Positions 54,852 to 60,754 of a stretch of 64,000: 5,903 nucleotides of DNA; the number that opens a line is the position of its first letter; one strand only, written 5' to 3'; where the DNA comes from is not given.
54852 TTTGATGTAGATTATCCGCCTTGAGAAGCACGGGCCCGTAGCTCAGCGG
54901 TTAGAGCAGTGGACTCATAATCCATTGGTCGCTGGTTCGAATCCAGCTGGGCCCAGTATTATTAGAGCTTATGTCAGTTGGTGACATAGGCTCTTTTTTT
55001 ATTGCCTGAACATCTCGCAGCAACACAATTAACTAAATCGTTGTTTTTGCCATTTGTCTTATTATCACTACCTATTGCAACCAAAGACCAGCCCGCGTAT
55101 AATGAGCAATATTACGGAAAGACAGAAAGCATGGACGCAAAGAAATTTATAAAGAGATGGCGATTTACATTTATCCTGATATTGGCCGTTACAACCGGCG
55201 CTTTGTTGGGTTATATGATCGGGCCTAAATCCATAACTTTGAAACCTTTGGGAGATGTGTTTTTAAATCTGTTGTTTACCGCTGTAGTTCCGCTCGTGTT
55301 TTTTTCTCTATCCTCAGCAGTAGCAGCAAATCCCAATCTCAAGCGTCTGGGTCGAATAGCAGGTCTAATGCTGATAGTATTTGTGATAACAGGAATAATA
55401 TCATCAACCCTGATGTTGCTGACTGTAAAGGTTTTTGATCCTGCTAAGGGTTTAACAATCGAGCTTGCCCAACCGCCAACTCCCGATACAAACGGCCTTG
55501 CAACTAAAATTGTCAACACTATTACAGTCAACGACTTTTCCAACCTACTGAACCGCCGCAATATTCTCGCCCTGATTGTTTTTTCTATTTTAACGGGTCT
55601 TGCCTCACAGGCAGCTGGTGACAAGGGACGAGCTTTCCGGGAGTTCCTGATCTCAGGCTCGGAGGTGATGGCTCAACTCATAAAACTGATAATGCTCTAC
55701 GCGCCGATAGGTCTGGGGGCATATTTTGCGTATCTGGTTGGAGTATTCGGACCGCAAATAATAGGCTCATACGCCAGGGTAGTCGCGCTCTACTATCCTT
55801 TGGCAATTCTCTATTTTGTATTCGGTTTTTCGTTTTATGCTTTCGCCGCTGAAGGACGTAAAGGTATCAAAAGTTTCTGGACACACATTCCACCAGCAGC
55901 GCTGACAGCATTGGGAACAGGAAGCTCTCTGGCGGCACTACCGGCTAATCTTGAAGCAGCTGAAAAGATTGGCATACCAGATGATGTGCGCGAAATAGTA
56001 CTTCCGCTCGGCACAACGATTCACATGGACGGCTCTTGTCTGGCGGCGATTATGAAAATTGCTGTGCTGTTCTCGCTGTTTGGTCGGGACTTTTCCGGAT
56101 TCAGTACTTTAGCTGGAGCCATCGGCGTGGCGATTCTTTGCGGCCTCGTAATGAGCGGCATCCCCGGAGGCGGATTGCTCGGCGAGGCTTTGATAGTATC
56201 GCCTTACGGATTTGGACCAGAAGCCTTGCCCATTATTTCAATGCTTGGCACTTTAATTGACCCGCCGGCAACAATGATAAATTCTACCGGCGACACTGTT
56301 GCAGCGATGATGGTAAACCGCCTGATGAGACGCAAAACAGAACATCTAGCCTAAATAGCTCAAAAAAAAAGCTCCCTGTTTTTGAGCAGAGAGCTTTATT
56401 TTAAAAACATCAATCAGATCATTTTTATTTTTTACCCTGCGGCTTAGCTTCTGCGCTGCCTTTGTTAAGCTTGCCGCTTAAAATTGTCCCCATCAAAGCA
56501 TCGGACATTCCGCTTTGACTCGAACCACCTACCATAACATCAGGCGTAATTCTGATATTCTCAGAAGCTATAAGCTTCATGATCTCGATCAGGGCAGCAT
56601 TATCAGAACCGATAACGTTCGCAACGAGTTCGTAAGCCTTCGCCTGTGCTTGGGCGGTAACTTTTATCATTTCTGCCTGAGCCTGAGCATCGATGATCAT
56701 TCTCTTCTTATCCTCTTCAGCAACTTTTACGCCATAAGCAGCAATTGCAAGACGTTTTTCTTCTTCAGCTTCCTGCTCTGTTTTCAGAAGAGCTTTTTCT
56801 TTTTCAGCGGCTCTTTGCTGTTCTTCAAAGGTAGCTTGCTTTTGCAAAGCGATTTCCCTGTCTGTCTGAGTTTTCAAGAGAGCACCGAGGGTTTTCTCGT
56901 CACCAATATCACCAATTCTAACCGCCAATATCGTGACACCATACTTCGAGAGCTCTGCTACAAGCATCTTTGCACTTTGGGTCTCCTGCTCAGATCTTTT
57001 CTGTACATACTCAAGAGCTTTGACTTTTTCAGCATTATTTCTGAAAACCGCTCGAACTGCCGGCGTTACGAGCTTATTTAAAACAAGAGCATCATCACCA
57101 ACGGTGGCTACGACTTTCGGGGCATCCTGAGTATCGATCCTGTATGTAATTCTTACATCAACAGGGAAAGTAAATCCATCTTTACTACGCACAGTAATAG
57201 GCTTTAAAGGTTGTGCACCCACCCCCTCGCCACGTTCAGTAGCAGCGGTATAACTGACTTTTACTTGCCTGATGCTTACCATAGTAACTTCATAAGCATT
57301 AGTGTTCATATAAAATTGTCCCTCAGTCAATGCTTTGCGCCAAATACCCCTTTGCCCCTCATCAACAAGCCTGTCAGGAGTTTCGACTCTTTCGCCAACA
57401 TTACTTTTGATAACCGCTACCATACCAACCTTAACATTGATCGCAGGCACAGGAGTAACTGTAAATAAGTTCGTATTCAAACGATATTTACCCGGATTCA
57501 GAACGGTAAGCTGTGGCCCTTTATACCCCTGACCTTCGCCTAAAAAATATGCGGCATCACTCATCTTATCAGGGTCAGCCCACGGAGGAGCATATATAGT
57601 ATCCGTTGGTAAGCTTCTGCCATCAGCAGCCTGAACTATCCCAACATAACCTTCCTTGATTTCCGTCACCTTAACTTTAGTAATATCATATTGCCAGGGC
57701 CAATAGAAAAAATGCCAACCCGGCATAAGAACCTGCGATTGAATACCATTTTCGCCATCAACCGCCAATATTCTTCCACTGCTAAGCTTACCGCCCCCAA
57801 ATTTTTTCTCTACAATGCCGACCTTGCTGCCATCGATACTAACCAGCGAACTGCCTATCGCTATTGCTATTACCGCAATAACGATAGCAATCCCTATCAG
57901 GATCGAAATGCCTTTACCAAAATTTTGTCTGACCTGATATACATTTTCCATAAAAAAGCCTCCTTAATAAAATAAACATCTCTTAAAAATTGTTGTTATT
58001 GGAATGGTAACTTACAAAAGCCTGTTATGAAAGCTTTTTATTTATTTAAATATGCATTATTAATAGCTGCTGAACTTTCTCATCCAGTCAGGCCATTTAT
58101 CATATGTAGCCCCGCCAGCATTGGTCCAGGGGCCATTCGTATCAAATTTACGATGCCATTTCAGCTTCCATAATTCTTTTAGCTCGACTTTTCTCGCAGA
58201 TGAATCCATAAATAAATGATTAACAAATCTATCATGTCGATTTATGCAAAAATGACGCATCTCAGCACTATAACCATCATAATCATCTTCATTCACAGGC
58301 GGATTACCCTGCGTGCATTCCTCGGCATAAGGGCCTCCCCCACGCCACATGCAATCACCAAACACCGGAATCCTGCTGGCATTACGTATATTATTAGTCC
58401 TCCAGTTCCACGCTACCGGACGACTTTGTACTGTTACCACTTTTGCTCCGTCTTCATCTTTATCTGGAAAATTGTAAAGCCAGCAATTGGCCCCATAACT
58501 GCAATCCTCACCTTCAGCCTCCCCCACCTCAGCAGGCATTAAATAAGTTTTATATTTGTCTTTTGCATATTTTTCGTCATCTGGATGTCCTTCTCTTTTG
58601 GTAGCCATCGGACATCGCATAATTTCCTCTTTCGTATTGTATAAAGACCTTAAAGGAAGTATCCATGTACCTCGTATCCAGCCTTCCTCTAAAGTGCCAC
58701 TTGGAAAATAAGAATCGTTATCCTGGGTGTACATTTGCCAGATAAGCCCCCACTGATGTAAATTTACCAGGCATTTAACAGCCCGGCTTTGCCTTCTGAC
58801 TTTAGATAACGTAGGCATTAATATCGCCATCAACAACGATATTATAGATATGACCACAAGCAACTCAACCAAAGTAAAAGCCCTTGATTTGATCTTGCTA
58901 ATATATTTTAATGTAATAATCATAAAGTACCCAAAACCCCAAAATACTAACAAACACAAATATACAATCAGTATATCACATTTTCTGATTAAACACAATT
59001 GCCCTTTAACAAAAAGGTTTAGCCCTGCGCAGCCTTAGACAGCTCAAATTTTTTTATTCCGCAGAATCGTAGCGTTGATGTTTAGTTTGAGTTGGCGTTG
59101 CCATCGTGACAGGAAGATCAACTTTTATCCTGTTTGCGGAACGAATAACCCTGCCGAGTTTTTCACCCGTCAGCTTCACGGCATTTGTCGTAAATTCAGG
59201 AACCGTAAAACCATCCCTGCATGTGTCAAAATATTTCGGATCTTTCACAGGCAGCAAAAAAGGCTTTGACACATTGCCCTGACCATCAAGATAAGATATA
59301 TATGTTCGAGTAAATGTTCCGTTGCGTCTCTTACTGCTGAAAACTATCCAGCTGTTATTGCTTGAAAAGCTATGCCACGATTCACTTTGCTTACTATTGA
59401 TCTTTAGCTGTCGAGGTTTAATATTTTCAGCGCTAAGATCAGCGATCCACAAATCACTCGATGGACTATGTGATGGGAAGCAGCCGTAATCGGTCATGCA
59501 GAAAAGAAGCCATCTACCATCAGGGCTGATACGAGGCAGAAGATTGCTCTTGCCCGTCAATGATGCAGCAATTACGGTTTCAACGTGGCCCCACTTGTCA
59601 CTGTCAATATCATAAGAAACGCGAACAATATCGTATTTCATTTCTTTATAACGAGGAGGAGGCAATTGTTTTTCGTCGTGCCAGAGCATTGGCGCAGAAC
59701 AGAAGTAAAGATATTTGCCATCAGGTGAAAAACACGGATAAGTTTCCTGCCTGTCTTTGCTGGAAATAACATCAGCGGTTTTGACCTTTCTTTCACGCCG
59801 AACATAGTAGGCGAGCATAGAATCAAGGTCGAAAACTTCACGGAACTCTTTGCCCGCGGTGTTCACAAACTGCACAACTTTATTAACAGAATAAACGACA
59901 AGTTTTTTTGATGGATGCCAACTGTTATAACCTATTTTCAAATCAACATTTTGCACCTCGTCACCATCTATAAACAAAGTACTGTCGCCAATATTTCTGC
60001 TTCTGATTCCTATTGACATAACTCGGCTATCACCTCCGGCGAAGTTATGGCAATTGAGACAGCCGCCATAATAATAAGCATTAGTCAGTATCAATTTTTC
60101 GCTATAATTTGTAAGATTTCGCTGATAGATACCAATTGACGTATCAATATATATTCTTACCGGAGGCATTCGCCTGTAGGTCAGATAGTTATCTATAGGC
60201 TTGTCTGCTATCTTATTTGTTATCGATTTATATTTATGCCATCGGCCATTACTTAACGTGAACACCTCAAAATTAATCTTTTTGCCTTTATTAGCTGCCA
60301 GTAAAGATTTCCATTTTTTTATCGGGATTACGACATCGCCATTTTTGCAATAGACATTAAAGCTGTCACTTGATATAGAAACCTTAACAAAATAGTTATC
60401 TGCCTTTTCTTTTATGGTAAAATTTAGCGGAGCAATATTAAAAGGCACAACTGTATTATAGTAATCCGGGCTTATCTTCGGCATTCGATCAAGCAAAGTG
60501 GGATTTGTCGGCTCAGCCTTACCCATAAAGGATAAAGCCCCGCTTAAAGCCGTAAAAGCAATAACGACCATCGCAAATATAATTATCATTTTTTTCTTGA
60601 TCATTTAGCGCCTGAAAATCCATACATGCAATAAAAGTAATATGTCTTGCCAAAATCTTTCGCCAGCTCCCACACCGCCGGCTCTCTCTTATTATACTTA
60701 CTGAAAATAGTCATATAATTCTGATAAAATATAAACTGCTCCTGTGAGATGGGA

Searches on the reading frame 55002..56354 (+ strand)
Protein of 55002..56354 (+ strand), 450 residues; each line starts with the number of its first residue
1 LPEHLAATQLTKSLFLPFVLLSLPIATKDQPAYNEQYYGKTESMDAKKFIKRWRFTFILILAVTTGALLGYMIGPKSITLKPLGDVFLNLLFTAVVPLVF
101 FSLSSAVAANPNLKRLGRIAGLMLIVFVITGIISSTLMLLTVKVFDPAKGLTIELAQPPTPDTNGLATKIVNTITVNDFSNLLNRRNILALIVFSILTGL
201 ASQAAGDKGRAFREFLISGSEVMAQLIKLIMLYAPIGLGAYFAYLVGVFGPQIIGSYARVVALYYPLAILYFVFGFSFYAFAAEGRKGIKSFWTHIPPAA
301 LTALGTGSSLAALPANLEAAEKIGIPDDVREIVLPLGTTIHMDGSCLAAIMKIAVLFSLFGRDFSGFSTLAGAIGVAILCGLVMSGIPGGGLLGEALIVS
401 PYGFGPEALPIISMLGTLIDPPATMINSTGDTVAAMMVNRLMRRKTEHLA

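Call 66: search_protein_families(library=pfam, proteins=[window:55002-56354:+], max_evalue=0.00001)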
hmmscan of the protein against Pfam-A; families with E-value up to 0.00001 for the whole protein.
window:55002-56354:+ (450 aa): 1 family
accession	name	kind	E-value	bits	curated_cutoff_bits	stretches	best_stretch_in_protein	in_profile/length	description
PF00375.23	SDF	-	8.3e-88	295.4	27.9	1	57-440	3-386/387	Sodium:dicarboxylate symporter family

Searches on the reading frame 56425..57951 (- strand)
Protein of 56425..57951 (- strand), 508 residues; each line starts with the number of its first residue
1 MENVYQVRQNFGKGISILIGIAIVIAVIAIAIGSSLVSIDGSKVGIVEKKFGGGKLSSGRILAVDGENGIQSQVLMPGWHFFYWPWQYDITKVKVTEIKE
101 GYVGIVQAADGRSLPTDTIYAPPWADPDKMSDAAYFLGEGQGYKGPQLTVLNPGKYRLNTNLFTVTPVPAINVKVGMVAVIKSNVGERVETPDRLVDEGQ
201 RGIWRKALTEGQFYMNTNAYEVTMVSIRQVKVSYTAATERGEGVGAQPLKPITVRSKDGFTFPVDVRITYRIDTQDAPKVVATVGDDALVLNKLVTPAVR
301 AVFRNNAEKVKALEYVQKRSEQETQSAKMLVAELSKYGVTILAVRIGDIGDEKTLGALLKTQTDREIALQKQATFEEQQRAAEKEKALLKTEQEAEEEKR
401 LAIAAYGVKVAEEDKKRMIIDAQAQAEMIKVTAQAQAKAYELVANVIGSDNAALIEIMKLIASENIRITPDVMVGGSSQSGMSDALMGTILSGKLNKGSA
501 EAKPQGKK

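Call 66: search_protein_families(library=pfam, proteins=[window:56425-57951:-], max_evalue=0.00001)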
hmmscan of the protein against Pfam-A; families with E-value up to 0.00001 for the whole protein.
window:56425-57951:- (508 aa): 1 family
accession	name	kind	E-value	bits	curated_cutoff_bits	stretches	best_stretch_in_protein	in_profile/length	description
PF01145.31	Band_7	-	2.1e-21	77.2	23.6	1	215-385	28-175/176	SPFH domain / Band 7 family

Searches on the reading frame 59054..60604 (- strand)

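Call 66: search_protein_families(library=pfam, proteins=[window:59054-60604:-], max_evalue=0.00001)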
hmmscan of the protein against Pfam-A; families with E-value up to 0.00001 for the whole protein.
window:59054-60604:- (516 aa): 1 family
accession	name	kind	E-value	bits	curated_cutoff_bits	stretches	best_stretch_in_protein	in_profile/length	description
PF07676.18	PD40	-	4.5e-13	49.2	20.9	0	287-303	11-27/38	WD40-like Beta Propeller Repeat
